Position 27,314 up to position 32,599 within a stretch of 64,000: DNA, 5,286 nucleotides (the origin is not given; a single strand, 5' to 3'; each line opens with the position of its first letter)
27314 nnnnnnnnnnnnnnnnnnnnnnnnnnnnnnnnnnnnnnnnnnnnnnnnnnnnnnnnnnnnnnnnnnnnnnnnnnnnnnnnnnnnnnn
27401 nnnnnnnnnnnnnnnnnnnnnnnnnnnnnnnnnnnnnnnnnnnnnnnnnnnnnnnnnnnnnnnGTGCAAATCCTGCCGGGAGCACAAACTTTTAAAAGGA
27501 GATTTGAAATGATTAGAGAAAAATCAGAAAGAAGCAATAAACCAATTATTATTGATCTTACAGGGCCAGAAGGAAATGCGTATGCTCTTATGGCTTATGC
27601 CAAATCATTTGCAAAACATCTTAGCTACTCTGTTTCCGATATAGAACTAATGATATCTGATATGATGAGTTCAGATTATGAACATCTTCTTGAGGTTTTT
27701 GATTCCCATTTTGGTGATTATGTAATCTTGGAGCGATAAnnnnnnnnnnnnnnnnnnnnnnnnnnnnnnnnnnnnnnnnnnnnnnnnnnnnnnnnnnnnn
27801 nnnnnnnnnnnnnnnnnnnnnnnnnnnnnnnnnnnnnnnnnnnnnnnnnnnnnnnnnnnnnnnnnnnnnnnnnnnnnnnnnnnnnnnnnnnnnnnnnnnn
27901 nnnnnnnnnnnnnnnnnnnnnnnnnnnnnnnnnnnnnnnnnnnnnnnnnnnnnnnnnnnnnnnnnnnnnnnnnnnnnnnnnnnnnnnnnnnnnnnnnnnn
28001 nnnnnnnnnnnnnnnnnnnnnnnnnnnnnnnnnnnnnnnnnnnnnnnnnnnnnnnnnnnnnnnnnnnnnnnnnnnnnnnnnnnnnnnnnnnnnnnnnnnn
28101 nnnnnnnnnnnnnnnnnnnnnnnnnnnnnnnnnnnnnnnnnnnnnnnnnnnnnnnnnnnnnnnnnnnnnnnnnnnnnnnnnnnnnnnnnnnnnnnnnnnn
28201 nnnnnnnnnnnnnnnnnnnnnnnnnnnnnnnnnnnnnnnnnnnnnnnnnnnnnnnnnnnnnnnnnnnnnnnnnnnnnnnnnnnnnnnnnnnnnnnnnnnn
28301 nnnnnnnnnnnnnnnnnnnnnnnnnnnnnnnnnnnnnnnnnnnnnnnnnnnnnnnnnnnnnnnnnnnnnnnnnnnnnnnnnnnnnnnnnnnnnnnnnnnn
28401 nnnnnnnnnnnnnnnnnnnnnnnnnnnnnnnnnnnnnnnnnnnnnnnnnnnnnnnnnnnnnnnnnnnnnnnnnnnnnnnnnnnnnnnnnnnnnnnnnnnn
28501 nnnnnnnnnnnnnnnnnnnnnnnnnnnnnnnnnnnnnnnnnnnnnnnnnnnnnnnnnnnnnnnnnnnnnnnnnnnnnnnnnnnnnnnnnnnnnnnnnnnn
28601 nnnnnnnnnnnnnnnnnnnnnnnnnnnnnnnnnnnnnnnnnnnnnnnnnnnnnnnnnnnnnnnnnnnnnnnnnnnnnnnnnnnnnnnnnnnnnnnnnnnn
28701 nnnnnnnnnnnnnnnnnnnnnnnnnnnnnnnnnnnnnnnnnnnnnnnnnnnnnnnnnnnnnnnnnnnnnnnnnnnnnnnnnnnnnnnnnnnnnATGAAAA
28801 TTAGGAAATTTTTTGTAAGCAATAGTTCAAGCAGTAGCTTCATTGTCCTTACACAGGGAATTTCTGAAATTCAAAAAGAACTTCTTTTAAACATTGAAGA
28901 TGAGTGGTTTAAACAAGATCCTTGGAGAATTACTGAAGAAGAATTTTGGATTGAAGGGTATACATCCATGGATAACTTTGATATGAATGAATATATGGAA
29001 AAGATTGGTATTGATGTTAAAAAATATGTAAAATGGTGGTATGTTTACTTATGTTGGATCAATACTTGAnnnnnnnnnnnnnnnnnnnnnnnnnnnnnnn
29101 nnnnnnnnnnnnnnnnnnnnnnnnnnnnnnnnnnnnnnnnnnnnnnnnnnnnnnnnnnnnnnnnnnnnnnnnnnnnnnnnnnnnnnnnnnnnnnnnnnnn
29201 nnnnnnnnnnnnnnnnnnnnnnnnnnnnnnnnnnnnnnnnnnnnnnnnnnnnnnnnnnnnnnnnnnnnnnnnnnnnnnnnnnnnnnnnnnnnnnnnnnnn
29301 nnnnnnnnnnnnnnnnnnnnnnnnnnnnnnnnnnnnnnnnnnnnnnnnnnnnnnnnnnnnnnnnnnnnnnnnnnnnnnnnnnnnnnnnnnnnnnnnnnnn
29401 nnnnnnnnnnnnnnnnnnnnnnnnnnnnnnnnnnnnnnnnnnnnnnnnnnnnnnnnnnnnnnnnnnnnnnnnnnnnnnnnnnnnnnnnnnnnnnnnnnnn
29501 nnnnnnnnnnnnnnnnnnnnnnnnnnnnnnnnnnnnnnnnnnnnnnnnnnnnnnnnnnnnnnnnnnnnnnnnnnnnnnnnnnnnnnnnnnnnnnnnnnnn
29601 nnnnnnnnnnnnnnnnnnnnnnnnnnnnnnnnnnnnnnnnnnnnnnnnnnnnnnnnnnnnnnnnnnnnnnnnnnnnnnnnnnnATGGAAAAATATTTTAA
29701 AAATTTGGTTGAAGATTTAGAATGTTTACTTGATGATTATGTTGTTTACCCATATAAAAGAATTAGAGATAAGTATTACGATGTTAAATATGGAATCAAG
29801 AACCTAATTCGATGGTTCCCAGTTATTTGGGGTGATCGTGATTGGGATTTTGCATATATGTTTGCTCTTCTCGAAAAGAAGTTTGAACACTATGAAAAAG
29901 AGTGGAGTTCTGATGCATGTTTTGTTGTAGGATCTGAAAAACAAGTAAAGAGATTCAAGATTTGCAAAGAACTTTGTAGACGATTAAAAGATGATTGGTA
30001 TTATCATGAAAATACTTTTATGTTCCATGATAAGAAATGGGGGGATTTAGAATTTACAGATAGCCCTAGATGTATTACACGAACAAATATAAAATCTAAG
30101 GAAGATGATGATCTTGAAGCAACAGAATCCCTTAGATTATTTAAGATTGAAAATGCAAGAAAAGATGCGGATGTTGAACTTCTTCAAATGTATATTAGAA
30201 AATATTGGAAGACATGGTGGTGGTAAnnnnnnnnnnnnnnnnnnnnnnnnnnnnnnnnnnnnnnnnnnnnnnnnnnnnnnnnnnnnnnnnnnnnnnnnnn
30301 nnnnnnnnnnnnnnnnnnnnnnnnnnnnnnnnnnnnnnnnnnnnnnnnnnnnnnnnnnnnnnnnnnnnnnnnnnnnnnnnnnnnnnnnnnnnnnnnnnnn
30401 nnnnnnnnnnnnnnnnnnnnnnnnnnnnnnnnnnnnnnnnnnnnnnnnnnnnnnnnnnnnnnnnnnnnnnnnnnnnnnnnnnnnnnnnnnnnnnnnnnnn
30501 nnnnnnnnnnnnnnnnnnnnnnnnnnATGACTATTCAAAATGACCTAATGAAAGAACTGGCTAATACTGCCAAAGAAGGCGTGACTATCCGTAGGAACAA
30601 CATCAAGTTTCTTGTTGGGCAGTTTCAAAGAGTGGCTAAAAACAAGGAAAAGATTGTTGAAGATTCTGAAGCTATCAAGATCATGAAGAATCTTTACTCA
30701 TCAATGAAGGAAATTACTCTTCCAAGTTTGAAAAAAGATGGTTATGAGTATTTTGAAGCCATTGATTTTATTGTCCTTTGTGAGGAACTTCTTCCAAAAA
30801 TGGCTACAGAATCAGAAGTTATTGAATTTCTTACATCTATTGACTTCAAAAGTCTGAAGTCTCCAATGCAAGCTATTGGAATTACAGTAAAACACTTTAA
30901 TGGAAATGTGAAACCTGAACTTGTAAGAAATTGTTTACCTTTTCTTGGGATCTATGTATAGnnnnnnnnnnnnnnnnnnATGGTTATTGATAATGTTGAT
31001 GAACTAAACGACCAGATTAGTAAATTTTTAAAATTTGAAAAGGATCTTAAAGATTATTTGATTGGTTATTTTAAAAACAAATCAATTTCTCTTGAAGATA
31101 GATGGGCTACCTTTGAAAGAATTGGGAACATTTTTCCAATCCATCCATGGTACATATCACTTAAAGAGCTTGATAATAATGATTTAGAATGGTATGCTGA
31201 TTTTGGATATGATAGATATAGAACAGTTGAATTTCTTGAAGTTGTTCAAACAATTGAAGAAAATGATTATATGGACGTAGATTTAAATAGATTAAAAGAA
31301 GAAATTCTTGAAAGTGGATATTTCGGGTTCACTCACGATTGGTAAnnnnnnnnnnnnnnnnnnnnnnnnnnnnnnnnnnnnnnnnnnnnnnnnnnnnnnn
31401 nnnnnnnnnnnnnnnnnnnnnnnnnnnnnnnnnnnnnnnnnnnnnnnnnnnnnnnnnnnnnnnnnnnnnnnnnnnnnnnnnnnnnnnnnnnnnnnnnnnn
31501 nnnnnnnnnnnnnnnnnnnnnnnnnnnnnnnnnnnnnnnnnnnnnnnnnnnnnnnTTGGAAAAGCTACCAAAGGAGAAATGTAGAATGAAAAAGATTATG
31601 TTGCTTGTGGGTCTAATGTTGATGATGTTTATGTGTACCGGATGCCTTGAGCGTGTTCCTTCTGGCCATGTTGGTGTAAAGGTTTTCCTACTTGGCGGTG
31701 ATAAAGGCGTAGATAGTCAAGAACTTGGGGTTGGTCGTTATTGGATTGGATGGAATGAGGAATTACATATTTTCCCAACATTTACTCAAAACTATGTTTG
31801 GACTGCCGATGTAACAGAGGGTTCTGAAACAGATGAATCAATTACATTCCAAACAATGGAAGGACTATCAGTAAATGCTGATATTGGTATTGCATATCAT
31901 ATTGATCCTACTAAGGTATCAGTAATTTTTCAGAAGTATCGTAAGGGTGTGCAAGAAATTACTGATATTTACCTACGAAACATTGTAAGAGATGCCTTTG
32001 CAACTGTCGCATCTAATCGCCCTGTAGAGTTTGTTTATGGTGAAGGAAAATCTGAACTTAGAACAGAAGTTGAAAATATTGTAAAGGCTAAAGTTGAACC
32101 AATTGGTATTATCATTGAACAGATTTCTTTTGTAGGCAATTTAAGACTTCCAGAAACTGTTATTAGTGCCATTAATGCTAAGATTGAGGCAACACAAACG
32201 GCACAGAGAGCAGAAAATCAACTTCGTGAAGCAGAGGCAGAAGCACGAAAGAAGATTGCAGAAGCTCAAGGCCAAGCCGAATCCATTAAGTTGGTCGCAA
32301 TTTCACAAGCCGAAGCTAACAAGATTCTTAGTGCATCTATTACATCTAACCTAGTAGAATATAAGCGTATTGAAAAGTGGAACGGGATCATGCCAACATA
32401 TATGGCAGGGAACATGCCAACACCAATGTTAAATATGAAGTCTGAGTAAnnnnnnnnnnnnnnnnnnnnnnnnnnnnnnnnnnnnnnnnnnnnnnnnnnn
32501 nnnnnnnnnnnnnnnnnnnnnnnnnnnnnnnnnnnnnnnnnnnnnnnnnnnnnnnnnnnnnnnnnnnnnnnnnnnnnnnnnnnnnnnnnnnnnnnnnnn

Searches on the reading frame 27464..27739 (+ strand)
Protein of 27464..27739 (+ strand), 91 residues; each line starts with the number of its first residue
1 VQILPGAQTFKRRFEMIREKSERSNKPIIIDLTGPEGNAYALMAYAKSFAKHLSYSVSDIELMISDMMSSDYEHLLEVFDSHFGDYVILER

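Call 74: search_protein_families(library=pfam, proteins=[window:27464-27739:+], max_evalue=0.05)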
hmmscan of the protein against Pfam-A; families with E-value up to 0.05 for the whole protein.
window:27464-27739:+ (91 aa): 0 families

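Call 75: search_protein_families(library=phrogs, proteins=[window:27464-27739:+], max_evalue=0.01)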
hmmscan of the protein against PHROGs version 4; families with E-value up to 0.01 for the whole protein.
window:27464-27739:+ (91 aa): 1 family
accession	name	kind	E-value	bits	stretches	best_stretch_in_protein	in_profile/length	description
phrog_1933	-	unknown function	4.3e-12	46.7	1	26-83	10-68/71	-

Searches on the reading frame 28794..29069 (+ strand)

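Call 74: search_protein_families(library=pfam, proteins=[window:28794-29069:+], max_evalue=0.05)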
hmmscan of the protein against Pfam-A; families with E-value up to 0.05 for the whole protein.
window:28794-29069:+ (91 aa): 1 family
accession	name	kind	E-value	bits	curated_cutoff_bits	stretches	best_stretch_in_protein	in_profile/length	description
PF13129.11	DUF3953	-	0.036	14.2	22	0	14-29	5-20/41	Protein of unknown function (DUF3953)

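Call 75: search_protein_families(library=phrogs, proteins=[window:28794-29069:+], max_evalue=0.01)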
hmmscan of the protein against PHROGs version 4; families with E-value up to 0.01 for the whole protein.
window:28794-29069:+ (91 aa): 1 family
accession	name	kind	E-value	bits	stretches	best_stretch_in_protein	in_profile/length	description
phrog_7397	-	unknown function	0.0029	18.6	1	1-19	1-19/170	-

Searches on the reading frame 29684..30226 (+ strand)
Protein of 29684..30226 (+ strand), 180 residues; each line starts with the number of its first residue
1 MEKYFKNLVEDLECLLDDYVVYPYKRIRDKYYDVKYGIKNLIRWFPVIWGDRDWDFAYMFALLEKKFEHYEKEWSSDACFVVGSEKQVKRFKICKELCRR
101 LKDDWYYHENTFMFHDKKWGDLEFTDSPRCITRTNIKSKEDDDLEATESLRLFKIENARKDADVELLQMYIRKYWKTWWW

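Call 16: search_protein_families(library=pfam, proteins=[window:29684-30226:+], max_evalue=0.01)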
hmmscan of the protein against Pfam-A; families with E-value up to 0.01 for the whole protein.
window:29684-30226:+ (180 aa): 0 families

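Call 17: search_protein_families(library=phrogs, proteins=[window:29684-30226:+], max_evalue=0.001)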
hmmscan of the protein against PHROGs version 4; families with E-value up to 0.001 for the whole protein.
window:29684-30226:+ (180 aa): 1 family
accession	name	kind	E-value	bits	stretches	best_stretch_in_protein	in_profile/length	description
phrog_8579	-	unknown function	0.00049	21.6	0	54-179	16-124/125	-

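Call 21: find_related_loci(query=window:29684-30226:+, collection=viral_contigs, flank=3000)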
Query window:29684-30226:+ (180 aa) in viral_contigs; peptide patterns used: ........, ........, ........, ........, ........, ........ (x = any residue, [..] = any of these).
12 stretches matched a pattern; 2 encode a relative of the query (tblastn E <= 1e-3); 2 distinct loci.
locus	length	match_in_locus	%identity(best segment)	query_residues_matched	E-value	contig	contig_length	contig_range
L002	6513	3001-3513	48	7-176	6e-50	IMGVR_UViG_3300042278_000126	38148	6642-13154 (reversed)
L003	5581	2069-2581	48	7-176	6e-50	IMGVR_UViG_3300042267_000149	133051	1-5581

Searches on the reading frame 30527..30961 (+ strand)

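Call 74: search_protein_families(library=pfam, proteins=[window:30527-30961:+], max_evalue=0.05)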
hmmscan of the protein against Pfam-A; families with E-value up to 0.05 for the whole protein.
window:30527-30961:+ (144 aa): 0 families

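Call 75: search_protein_families(library=phrogs, proteins=[window:30527-30961:+], max_evalue=0.01)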
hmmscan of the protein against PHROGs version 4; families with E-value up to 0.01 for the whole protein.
window:30527-30961:+ (144 aa): 1 family
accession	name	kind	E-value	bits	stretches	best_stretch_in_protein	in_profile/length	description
phrog_1460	-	DNA, RNA and nucleotide metabolism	7.1e-08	33.6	1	3-127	3-122/140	tRNA amidotransferase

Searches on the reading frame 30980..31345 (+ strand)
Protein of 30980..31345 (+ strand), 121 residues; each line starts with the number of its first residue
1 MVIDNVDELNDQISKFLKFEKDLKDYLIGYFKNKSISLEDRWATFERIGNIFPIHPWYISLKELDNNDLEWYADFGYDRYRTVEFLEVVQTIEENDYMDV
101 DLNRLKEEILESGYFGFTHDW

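Call 74: search_protein_families(library=pfam, proteins=[window:30980-31345:+], max_evalue=0.05)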
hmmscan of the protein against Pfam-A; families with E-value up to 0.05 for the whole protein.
window:30980-31345:+ (121 aa): 1 family
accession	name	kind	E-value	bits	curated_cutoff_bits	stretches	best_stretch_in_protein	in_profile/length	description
PF22885.1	DUF7020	-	2.4e-12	47.7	25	1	16-121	3-131/131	Domain of unknown function (DUF7020)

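Call 75: search_protein_families(library=phrogs, proteins=[window:30980-31345:+], max_evalue=0.01)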
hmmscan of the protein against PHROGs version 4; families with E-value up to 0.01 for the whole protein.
window:30980-31345:+ (121 aa): 3 families
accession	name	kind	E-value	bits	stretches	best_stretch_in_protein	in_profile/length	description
phrog_7819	-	tail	2.2e-06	28.4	1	18-98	19-110/157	tail length tape measure protein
phrog_29619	-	unknown function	1.8e-05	25.9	1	2-99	2-96/136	-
phrog_4979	-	unknown function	0.004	18.3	0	8-100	8-98/143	-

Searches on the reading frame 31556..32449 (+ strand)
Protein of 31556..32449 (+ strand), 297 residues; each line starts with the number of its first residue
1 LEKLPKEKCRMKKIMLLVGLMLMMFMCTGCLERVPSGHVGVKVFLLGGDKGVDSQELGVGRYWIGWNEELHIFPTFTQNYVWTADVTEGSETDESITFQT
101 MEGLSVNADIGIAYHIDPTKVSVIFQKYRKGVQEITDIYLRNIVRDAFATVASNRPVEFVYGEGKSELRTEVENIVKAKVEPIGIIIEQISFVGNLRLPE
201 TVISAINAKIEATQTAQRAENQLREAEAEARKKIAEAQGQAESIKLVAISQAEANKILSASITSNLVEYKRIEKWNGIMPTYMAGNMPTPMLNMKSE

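Call 16: search_protein_families(library=pfam, proteins=[window:31556-32449:+], max_evalue=0.01)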
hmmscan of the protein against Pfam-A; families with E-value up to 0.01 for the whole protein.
window:31556-32449:+ (297 aa): 1 family
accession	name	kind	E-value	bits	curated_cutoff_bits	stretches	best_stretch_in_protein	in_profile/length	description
PF01145.31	Band_7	-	4.7e-24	85.8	23.6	1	33-229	2-175/176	SPFH domain / Band 7 family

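Call 17: search_protein_families(library=phrogs, proteins=[window:31556-32449:+], max_evalue=0.001)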
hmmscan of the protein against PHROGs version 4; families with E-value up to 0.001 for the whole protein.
window:31556-32449:+ (297 aa): 3 families
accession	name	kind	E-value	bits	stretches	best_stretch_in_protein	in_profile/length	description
phrog_200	-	other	5.2e-83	280.2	1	10-296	80-361/379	lipoprotein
phrog_21428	-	unknown function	4.5e-13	49.9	1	11-71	2-60/63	-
phrog_38808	-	unknown function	7.7e-07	30.3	1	237-295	8-68/68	-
